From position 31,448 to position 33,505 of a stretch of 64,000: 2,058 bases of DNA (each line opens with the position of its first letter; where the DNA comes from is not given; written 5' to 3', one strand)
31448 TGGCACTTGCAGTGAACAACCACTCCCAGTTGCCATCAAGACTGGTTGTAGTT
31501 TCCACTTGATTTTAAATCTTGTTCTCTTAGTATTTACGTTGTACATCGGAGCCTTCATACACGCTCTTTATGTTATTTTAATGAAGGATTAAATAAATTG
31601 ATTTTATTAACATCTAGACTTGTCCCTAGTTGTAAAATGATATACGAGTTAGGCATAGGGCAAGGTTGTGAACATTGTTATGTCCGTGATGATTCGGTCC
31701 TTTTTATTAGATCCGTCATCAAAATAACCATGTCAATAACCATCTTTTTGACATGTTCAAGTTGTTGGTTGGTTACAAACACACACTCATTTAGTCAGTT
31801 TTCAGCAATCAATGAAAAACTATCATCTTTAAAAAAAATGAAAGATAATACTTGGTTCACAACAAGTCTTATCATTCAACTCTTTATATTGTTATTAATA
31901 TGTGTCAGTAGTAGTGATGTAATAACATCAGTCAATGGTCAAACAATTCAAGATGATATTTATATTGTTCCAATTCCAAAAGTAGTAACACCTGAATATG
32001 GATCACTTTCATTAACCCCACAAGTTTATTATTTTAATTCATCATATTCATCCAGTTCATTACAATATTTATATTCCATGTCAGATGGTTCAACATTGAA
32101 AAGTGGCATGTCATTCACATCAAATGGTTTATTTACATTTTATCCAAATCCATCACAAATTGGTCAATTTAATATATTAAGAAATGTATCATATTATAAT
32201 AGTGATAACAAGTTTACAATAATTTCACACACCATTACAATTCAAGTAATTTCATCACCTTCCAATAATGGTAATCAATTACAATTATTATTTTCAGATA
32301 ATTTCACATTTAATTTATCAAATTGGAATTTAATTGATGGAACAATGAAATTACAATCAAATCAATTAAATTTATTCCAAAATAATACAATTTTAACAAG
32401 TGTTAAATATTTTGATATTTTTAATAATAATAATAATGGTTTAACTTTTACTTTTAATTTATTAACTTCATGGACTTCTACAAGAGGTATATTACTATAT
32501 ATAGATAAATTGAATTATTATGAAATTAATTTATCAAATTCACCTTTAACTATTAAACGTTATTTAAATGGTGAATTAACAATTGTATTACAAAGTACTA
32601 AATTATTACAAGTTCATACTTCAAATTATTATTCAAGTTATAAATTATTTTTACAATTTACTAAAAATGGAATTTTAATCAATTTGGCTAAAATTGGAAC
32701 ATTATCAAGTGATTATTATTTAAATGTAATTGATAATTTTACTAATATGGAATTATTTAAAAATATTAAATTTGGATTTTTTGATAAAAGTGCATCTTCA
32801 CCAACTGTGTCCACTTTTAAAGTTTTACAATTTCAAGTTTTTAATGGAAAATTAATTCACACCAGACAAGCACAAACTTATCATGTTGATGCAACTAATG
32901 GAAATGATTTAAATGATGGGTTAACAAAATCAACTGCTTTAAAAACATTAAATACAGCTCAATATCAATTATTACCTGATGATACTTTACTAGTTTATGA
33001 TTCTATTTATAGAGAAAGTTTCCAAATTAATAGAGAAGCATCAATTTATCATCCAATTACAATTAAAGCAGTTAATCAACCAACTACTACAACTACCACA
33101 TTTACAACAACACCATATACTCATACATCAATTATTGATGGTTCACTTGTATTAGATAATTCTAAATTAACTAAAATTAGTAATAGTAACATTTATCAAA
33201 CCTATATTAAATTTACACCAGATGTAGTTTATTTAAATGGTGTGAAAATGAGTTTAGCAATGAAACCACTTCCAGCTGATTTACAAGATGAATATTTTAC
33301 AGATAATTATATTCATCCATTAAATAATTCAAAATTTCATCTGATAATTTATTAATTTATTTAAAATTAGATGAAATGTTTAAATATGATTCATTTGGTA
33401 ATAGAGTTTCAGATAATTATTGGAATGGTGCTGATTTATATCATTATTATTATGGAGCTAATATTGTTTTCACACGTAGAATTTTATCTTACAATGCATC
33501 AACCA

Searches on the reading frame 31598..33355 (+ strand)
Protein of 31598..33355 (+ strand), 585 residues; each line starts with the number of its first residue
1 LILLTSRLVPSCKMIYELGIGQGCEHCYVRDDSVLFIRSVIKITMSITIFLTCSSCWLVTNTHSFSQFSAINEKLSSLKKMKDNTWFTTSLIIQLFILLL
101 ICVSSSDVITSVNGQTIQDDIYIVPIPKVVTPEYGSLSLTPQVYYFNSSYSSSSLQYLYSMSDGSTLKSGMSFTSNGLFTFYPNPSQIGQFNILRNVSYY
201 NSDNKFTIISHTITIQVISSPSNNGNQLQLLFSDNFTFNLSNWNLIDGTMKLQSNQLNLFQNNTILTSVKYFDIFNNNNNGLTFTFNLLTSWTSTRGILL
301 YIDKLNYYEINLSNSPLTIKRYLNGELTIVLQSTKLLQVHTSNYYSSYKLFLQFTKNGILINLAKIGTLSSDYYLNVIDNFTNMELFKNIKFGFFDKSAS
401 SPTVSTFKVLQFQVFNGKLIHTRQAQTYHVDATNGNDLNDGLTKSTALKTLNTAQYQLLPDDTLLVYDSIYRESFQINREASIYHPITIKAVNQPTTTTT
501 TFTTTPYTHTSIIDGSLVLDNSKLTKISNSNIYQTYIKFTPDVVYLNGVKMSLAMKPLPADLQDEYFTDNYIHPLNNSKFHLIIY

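Call 37: search_protein_families(library=pfam, proteins=[window:31598-33355:+], max_evalue=0.01)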
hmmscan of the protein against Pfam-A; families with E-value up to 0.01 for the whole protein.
window:31598-33355:+ (585 aa): 0 families

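Call 52: find_homologous_proteins(query=window:31598-33352:+, max_evalue=0.00001)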
Query window:31598-33352:+: 8000 candidates shared short words with the query, none scored E <= 0.00001.
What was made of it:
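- Tried and rejected: Homologue search with the 585-aa ORF at 31598-33355 found nothing (call 52), so the segment could not be located in relatives.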
